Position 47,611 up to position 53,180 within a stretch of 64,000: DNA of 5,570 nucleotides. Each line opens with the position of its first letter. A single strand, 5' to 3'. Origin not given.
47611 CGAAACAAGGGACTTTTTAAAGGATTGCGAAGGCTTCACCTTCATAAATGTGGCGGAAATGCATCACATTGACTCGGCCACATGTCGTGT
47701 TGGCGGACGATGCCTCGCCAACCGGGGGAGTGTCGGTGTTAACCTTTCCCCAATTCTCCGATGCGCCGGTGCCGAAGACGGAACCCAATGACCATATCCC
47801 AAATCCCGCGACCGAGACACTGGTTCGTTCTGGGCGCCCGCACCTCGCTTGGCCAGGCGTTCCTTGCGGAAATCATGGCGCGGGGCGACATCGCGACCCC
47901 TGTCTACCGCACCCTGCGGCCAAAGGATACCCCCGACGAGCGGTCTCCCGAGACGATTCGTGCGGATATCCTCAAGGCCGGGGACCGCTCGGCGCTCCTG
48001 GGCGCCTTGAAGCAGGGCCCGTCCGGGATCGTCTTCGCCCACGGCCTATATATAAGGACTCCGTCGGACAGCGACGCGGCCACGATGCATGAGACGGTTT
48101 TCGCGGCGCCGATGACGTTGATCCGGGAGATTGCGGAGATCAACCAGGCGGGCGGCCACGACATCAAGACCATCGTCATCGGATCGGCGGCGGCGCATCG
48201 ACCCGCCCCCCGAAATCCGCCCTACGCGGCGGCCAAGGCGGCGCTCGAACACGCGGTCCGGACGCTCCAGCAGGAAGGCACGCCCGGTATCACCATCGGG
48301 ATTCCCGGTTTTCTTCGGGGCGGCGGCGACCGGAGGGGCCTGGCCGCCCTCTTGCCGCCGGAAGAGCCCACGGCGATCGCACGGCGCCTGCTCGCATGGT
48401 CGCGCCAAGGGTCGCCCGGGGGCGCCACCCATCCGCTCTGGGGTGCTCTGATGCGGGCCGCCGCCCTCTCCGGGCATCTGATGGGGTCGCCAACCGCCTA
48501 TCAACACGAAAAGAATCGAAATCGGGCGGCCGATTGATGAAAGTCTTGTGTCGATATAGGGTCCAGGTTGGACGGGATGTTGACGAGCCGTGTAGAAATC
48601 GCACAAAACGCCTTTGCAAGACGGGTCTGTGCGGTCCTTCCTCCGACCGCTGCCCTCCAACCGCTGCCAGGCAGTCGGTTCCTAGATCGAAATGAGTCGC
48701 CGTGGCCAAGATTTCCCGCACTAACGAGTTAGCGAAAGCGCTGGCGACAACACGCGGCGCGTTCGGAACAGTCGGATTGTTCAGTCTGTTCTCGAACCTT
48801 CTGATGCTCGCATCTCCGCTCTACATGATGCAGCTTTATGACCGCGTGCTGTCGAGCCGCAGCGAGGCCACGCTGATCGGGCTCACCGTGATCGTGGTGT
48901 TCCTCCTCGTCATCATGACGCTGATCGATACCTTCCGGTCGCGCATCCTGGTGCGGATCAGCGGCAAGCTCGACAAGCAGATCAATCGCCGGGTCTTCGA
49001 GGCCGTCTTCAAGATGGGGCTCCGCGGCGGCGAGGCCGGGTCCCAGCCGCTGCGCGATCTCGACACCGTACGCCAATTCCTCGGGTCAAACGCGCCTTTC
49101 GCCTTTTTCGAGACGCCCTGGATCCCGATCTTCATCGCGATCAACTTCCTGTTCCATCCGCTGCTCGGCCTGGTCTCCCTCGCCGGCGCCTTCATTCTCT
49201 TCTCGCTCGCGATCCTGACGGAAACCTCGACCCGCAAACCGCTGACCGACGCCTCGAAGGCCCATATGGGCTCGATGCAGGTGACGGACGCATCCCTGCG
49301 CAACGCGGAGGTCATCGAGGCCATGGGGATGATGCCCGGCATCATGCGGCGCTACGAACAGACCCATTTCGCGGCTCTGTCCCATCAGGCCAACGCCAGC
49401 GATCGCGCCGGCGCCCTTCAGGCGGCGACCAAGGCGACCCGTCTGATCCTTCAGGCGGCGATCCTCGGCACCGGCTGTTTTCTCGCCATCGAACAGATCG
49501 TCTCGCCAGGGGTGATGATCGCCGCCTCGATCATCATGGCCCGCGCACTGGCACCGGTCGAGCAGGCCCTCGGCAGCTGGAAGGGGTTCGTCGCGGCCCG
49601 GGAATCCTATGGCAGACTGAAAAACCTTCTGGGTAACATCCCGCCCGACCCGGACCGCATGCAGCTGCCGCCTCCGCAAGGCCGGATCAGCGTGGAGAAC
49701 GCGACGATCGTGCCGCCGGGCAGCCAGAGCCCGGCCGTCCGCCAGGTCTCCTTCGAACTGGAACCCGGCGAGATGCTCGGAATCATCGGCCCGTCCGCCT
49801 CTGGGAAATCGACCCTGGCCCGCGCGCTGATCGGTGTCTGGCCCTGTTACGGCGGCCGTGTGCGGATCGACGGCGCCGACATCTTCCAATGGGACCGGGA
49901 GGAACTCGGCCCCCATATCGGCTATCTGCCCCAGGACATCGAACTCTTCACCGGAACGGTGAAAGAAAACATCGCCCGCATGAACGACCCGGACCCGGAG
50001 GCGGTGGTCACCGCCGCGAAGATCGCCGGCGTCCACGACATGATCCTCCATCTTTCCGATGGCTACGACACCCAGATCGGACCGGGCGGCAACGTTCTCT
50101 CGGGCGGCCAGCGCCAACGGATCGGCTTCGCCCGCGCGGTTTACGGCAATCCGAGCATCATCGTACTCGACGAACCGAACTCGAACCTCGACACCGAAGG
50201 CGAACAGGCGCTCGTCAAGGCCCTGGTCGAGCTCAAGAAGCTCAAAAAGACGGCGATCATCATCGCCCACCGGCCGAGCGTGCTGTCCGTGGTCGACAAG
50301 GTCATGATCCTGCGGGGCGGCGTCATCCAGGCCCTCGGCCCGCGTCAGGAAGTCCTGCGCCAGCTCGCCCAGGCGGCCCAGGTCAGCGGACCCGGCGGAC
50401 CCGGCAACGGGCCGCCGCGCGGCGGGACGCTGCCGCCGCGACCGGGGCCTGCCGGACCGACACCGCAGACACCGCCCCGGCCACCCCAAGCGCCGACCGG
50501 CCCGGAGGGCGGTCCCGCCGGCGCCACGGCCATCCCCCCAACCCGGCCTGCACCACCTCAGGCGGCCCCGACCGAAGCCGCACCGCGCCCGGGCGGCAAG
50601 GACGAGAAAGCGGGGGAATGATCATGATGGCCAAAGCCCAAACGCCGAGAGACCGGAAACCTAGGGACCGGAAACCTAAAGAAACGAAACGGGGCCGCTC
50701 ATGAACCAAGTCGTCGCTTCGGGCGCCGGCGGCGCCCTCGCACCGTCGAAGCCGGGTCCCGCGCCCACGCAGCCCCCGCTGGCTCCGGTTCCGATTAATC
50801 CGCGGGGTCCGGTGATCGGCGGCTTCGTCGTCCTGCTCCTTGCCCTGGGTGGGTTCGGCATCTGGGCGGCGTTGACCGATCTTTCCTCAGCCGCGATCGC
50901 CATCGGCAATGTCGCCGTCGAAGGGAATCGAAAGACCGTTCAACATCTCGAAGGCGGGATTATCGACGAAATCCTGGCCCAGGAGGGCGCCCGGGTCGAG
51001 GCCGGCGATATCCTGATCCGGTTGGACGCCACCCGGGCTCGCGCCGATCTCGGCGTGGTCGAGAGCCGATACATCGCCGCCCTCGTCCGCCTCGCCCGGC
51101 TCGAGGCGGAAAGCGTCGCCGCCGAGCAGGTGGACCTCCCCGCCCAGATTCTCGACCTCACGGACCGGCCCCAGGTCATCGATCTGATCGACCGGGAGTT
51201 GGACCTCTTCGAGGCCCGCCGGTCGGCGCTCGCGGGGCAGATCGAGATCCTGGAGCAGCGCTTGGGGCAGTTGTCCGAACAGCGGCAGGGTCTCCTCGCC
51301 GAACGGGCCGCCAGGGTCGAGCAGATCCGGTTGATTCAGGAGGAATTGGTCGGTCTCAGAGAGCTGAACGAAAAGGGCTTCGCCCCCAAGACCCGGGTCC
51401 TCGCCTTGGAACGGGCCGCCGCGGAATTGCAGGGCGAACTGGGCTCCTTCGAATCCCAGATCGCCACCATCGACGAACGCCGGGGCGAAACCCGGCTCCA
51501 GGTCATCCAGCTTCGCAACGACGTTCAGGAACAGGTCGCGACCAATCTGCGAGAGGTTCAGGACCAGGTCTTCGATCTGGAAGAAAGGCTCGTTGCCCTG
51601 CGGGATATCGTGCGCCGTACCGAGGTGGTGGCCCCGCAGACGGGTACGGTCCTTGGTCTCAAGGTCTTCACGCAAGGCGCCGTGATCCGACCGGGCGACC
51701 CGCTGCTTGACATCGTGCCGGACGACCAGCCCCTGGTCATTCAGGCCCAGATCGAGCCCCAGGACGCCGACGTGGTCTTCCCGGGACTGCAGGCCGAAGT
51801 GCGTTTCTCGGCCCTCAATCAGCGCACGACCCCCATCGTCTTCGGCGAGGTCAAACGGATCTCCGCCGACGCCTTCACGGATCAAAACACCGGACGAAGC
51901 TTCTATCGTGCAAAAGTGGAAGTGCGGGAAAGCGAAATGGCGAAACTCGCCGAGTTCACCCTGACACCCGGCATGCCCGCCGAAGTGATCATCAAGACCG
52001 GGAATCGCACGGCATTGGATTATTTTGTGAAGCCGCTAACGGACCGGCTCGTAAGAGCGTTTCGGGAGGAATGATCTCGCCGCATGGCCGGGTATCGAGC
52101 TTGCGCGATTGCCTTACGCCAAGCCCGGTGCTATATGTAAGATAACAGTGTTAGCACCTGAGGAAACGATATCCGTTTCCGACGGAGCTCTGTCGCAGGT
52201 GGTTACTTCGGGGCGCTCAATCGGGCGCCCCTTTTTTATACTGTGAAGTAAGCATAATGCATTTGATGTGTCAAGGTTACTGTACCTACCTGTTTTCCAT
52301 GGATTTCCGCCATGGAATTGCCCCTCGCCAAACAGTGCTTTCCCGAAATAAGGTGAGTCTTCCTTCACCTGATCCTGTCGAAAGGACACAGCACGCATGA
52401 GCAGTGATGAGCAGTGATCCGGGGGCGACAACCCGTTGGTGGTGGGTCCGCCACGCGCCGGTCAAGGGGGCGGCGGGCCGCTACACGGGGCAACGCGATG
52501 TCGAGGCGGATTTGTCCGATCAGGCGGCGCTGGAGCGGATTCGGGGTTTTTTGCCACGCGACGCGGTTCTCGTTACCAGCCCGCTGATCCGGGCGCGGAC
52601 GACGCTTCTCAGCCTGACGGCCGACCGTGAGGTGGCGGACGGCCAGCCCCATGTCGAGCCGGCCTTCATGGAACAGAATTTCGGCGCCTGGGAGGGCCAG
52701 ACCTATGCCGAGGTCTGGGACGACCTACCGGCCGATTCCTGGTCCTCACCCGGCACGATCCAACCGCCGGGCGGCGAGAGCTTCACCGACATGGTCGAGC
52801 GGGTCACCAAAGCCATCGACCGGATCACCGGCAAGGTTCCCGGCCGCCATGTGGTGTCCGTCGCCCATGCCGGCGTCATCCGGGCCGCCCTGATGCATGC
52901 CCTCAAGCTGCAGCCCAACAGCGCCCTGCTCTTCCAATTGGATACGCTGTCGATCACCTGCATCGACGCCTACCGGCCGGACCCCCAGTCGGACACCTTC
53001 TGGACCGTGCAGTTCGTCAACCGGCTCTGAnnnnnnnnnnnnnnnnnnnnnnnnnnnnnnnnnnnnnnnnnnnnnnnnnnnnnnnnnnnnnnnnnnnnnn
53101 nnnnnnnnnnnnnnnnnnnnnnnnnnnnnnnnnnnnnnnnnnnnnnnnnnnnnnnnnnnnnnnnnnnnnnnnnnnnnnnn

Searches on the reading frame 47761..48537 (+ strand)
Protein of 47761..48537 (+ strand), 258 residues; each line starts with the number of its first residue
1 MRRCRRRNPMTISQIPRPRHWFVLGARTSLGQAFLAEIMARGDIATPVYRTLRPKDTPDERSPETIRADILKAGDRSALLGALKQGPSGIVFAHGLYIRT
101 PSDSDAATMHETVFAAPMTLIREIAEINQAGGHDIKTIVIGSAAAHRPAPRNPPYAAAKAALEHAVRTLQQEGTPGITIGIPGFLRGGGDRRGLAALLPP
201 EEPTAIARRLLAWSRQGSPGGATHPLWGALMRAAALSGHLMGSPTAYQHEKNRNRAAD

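Call 8: search_protein_families(library=pfam, proteins=[window:47761-48537:+])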
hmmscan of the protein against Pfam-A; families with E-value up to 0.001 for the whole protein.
window:47761-48537:+ (258 aa): 3 families
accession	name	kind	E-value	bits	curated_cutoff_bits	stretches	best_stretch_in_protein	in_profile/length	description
PF00106.31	adh_short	-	4.3e-06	26.8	26.6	1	104-178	99-173/195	short chain dehydrogenase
PF13561.12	adh_short_C2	-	1.7e-05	25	27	1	95-175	87-163/236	Enoyl-(Acyl carrier protein) reductase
PF01370.27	Epimerase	-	0.00013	21.9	20.9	1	22-187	2-174/240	NAD dependent epimerase/dehydratase family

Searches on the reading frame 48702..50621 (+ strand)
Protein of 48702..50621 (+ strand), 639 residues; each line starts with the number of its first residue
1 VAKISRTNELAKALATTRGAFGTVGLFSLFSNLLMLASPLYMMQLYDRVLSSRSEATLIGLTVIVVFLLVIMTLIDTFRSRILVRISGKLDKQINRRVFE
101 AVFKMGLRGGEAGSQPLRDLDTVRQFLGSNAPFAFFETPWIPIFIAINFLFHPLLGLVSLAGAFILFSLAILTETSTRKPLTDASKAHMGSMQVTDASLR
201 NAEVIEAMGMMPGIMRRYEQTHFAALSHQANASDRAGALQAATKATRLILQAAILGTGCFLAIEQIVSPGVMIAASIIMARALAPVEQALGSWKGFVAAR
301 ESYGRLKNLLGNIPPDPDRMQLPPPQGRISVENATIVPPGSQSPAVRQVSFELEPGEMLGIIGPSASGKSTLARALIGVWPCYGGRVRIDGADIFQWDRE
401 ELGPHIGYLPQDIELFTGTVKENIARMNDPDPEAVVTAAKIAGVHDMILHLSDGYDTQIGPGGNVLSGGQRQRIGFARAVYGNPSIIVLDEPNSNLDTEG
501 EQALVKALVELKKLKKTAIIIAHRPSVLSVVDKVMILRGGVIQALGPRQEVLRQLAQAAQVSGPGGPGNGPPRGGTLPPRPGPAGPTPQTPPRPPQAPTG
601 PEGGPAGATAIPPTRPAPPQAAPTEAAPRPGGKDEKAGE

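Call 8: search_protein_families(library=pfam, proteins=[window:48702-50621:+])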
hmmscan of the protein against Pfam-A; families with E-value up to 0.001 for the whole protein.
window:48702-50621:+ (639 aa): 3 families
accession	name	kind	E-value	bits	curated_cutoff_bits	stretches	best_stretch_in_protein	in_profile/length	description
PF00005.33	ABC_tran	-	1e-28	101.1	25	1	347-493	2-136/137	ABC transporter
PF00664.28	ABC_membrane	-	5.6e-18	66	28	1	24-280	4-268/274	ABC transporter transmembrane region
PF02463.25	SMC_N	-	3.2e-05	23.9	40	0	465-535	136-209/220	RecF/RecN/SMC N terminal domain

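Call 14: search_protein_families(library=ncbifam, proteins=[window:48702-50621:+], max_evalue=0.01)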
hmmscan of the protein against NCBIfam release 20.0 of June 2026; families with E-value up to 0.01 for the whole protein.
window:48702-50621:+ (639 aa): 188 families (the best 25 are shown)
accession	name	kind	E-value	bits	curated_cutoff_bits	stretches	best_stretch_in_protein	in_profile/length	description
TIGR01842.1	type_I_sec_PrtD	subfamily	1.6e-227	756.4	510.15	1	14-555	1-544/544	type I secretion system permease/ATPase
TIGR03375.1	type_I_sec_LssB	subfamily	6.1e-112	375.1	693.1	1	10-558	140-695/696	type I secretion system permease/ATPase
TIGR01846.1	type_I_sec_HlyB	subfamily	6.9e-79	265.9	725.55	1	14-558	134-685/694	type I secretion system permease/ATPase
TIGR03796.1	NHLM_micro_ABC1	equivalog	3.5e-67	227.1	853.3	1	4-554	139-701/710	NHLP family bacteriocin export ABC transporter peptidase/permease/ATPase subunit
TIGR02857.1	CydD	equivalog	3.3e-59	201.3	435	1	314-536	306-528/529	thiol reductant ABC exporter subunit CydD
TIGR02204.1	MsbA_rel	hypoth_equivalog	2.4e-57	194.9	780.4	1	9-554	8-564/576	ABC transporter, permease/ATP-binding protein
TIGR02203.1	MsbA_lipidA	equivalog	1.3e-55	188.9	602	1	42-554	37-558/572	lipid A export permease/ATP-binding protein MsbA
TIGR03797.1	NHLM_micro_ABC2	equivalog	3.5e-55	187.7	709.4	1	5-553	122-673/686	NHLP bacteriocin export ABC transporter permease/ATPase subunit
TIGR02868.1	CydC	equivalog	3.1e-54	184.5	329.05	1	144-525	144-530/530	thiol reductant ABC exporter subunit CydC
TIGR01193.1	bacteriocin_ABC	subfamily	3.5e-52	177.9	523.85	1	29-553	166-697/708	peptide cleavage/export ABC transporter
TIGR00958.1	3a01208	subfamily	2.2e-51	175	874.6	1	26-552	168-701/711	antigen peptide transporter 2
NF008381.0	PRK11176.1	equivalog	4.1e-51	174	867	1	320-560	333-574/582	lipid A ABC transporter ATP-binding protein/permease MsbA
NF052233.1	CphA_assoc_ABC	equivalog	4.7e-49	167.4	880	1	312-554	492-732/766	cyanophycin metabolism-associated ABC transporter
NF010178.0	PRK13657.1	equivalog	1.1e-48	166.1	733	1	141-554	148-559/588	glucan ABC transporter ATP-binding protein/ permease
NF045513.1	HepA_fam_ABC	equivalog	2.3e-45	155.1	725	1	65-554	100-598/610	heterocyst formation ABC transporter subunit HepA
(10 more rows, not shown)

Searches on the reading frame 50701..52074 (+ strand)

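Call 8: search_protein_families(library=pfam, proteins=[window:50701-52074:+])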
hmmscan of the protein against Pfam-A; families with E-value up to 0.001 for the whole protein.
window:50701-52074:+ (457 aa): 5 families
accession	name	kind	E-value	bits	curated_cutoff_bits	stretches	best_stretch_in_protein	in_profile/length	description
PF13437.12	HlyD_3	-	4.7e-13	50.2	22.2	1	309-410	2-97/106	HlyD family secretion protein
PF16576.10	HlyD_D23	-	7.6e-09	35.6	30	1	297-377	99-177/214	Barrel-sandwich domain of CusB or HlyD membrane-fusion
PF00364.28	Biotin_lipoyl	-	4.2e-05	23.7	22.1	0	81-108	46-73/73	Biotin-requiring enzyme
PF15188.11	CCDC-167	-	0.00092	19.9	27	0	164-228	3-70/84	Coiled-coil domain-containing protein 167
PF13533.13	Biotin_lipoyl_2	-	0.00093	19.4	29.8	0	86-109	9-32/32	Biotin-lipoyl like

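Call 14: search_protein_families(library=ncbifam, proteins=[window:50701-52074:+], max_evalue=0.01)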
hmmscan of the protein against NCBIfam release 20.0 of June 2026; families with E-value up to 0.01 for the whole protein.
window:50701-52074:+ (457 aa): 11 families
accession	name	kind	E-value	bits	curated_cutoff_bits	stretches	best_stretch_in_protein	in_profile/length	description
TIGR01843.1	type_I_hlyD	subfamily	1.2e-119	400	208.65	1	40-457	6-422/422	HlyD family type I secretion periplasmic adaptor subunit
TIGR00998.1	8a0101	subfamily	3.5e-14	52.5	390.8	1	42-373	7-269/334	EmrA/EmrK family multidrug efflux transporter periplasmic adaptor subunit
TIGR01730.1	RND_mfp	subfamily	7.9e-12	44.8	94.9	2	283-437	111-250/322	efflux RND transporter periplasmic adaptor subunit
TIGR03794.1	NHLM_micro_HlyD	equivalog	2e-10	40.2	156.2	1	54-401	35-350/421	NHLP bacteriocin system secretion protein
TIGR01000.1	bacteriocin_acc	subfamily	1.2e-08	34.3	258.85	1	232-446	238-453/457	bacteriocin secretion accessory protein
NF007785.0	PRK10476.1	equivalog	4.6e-06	25.7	376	1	255-389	157-286/347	multidrug transporter subunit MdtN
NF011715.0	PRK15136.1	equivalog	0.00016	20.5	563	0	304-349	213-256/390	multidrug efflux MFS transporter periplasmic adaptor subunit EmrA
NF002939.0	PRK03598.1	equivalog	0.00036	19.8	393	0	305-375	203-271/332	secretion protein HlyD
TIGR02168.1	SMC_prok_B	equivalog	0.00046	18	567.35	1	165-309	679-819/1181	chromosome segregation protein SMC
NF045487.1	ASRP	equivalog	0.00054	18.7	300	1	182-304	313-438/593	archaea-specific SMC-related protein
NF005117.0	PRK06549.1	equivalog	0.0061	17.2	159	0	286-338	79-129/130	acetyl-CoA carboxylase biotin carboxyl carrier protein subunit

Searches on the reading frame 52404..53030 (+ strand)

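Call 59: search_protein_families(library=pfam, max_evalue=0.1, proteins=[window:52404-53030:+])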
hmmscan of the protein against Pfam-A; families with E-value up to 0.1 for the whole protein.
window:52404-53030:+ (208 aa): 1 family
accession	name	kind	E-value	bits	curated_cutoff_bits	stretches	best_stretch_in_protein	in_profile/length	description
PF00300.27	His_Phos_1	-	9.8e-34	117.2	21.7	1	13-194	2-186/194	Histidine phosphatase superfamily (branch 1)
